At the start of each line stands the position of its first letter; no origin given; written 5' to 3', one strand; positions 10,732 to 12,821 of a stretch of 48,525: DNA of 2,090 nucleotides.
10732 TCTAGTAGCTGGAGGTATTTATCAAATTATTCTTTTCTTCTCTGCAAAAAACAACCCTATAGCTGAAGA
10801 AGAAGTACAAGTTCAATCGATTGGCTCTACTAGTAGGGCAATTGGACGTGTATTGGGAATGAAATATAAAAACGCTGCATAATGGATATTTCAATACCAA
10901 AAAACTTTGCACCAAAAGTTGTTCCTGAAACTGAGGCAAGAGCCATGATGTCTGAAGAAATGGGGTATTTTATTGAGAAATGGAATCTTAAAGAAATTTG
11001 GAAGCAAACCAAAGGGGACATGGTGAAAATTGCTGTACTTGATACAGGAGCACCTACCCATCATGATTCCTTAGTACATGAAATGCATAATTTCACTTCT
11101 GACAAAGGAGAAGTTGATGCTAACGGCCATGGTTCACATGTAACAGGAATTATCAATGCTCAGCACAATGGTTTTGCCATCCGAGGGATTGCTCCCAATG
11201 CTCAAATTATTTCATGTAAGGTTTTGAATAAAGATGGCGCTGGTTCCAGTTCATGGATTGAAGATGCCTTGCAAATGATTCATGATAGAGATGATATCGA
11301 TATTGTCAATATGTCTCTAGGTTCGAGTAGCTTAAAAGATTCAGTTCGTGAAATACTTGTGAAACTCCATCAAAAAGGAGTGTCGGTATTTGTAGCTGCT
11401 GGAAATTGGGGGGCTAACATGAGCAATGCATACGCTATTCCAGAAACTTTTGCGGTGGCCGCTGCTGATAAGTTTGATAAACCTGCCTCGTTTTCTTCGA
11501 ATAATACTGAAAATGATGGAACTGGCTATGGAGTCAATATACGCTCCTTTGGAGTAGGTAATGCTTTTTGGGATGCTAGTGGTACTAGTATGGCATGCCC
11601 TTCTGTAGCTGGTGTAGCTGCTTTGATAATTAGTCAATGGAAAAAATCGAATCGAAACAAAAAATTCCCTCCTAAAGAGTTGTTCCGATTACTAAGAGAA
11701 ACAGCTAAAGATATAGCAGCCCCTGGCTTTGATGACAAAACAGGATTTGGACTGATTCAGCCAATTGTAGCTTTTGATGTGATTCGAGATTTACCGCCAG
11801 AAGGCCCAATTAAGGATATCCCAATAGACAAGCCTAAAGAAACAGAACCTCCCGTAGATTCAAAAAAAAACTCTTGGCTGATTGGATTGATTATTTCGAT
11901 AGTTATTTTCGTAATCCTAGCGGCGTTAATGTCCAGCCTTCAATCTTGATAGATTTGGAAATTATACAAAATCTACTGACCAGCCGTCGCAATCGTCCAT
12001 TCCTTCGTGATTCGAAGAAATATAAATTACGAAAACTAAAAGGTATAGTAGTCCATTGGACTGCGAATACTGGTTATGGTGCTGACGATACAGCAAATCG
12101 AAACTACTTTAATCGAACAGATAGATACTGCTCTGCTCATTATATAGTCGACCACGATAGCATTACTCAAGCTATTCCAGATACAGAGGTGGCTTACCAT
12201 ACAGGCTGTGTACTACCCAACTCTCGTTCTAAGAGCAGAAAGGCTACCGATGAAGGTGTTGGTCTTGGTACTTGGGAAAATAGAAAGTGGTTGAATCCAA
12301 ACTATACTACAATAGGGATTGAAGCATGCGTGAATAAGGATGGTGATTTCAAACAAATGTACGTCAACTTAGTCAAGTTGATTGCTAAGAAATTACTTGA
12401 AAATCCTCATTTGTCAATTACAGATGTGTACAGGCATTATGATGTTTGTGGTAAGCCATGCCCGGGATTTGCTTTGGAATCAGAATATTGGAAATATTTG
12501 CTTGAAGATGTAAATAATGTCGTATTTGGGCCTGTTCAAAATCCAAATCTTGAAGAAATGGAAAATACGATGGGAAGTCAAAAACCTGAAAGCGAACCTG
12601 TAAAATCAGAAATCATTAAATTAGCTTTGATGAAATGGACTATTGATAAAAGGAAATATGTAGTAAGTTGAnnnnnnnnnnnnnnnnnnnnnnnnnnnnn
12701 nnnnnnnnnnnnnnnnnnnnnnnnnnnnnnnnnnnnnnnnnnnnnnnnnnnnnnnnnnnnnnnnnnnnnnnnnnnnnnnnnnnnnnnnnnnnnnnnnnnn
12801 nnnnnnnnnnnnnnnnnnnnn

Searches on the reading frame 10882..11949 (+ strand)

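Call 34: search_protein_families(library=phrogs, proteins=[window:10882-11949:+], max_evalue=0.001)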
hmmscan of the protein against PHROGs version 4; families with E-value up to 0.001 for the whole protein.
window:10882-11949:+ (355 aa): 3 families
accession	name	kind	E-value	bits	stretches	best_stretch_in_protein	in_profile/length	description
phrog_3677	-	other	9.6e-59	200.2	1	32-298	579-852/1125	protease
phrog_3964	-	unknown function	1.2e-10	41.4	1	48-165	276-407/779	-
phrog_9158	-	unknown function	0.00013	21.8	0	213-255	457-501/696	-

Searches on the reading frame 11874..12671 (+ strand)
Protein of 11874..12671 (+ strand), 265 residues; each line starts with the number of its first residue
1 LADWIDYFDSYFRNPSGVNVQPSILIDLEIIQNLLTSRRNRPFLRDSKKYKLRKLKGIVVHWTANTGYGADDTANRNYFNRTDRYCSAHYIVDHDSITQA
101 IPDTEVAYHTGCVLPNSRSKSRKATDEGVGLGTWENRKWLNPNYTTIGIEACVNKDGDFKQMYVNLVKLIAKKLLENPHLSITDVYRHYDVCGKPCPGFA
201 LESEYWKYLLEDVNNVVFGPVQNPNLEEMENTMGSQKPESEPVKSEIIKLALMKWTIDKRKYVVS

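Call 34: search_protein_families(library=phrogs, proteins=[window:11874-12671:+], max_evalue=0.001)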
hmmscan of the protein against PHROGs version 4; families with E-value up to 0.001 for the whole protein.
window:11874-12671:+ (265 aa): 14 families
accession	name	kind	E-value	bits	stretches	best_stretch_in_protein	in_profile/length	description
phrog_9611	-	lysis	1.2e-30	107.9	1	48-220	16-168/246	endolysin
phrog_670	-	lysis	3.6e-26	93.2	1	51-261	109-303/596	endolysin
phrog_3088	-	lysis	1.5e-24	88.1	1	53-228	22-171/248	amidase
phrog_2338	-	lysis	1.1e-22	81.9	1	47-198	20-146/346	endolysin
phrog_1493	-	lysis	1.4e-21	78.2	1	49-219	28-173/394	endolysin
phrog_1794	-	lysis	9.4e-21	75.6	1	48-225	49-205/336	amidase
phrog_833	-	lysis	3.7e-20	73.8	1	48-216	23-176/294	endolysin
phrog_18955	-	unknown function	2.4e-17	63.7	2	28-111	275-355/483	-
phrog_5182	-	lysis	2.1e-12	48.3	1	45-111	25-92/321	endolysin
phrog_19265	-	unknown function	1.4e-09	39.1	1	53-198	22-142/293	-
phrog_880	-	lysis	2.2e-07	31.6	1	44-239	183-357/435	endolysin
phrog_14048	-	lysis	2.3e-05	25.3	1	55-120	27-92/305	endolysin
phrog_7698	-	lysis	7.9e-05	23.6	0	47-119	17-86/316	endolysin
phrog_15001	-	lysis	0.00014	22.1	0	49-111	37-104/367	endolysin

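Call 74: find_related_loci(query=window:11874-12668:+, collection=viral_contigs, flank=8000)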
Query window:11874-12668:+ (265 aa) in viral_contigs; peptide patterns used: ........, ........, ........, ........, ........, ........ (x = any residue, [..] = any of these).
2 stretches matched a pattern, but none encodes a relative of the query by tblastn (E <= 1e-3).
